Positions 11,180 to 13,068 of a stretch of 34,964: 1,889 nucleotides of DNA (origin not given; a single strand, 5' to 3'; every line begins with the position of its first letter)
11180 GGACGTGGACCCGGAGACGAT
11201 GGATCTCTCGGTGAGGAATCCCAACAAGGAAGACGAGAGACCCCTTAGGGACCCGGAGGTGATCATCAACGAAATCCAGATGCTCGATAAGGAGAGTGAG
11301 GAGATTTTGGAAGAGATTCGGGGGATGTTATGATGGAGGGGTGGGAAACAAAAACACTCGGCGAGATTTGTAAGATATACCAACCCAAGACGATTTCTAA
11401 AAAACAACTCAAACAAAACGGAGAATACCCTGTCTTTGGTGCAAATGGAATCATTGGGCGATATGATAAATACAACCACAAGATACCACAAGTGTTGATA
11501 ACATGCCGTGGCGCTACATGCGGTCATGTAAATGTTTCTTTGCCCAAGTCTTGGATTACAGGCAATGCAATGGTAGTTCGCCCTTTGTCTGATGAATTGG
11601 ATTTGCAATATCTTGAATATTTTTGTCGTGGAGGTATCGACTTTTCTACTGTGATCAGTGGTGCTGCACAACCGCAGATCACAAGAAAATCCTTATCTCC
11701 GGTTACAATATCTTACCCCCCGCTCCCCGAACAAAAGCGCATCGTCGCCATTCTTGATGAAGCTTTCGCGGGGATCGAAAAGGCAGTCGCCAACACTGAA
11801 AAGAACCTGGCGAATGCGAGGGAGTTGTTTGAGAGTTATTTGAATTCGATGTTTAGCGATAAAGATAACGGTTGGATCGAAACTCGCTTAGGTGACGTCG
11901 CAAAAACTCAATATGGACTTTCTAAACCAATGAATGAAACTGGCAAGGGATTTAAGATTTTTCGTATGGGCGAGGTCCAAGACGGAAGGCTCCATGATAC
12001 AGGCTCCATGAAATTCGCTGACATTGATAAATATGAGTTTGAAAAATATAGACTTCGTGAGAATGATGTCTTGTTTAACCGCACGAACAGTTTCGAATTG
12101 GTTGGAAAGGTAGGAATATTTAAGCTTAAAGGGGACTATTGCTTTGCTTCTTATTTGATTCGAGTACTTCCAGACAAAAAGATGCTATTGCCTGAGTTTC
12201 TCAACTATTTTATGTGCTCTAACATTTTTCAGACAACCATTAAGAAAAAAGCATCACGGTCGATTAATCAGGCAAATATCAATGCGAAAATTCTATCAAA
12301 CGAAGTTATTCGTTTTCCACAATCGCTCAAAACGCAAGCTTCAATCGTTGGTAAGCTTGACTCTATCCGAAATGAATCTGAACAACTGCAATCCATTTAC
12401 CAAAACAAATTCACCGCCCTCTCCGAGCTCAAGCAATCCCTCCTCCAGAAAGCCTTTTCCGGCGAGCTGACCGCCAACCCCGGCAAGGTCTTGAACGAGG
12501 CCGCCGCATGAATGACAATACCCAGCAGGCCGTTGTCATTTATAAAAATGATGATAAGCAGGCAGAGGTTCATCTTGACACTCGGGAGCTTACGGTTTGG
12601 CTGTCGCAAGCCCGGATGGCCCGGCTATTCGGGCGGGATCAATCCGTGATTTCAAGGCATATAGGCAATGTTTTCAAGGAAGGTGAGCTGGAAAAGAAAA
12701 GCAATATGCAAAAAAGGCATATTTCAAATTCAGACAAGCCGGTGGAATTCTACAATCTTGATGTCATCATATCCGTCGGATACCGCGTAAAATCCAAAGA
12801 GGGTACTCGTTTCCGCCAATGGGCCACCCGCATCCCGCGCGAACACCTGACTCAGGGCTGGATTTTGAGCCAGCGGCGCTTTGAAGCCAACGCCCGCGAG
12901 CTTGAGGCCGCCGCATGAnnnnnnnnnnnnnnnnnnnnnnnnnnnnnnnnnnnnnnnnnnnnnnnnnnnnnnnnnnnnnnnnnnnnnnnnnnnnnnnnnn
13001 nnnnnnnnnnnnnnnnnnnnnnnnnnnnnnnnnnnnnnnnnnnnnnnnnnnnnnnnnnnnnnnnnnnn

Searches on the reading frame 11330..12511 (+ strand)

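Call 20: search_protein_families(library=pfam, proteins=[window:11330-12511:+], max_evalue=0.001)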
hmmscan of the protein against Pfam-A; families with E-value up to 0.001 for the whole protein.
window:11330-12511:+ (393 aa): 1 family
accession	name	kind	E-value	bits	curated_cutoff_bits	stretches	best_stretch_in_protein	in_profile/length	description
PF01420.25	Methylase_S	-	4.5e-38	131.5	22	2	2-151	1-160/168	Type I restriction modification DNA specificity domain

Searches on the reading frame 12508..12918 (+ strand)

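Call 20: search_protein_families(library=pfam, proteins=[window:12508-12918:+], max_evalue=0.001)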
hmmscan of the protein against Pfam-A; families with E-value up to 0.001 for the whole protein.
window:12508-12918:+ (136 aa): 1 family
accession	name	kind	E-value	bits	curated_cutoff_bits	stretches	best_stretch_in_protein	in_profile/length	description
PF13310.11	Virulence_RhuM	-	1.3e-18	67.6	33.7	1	67-128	9-70/252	Virulence protein RhuM family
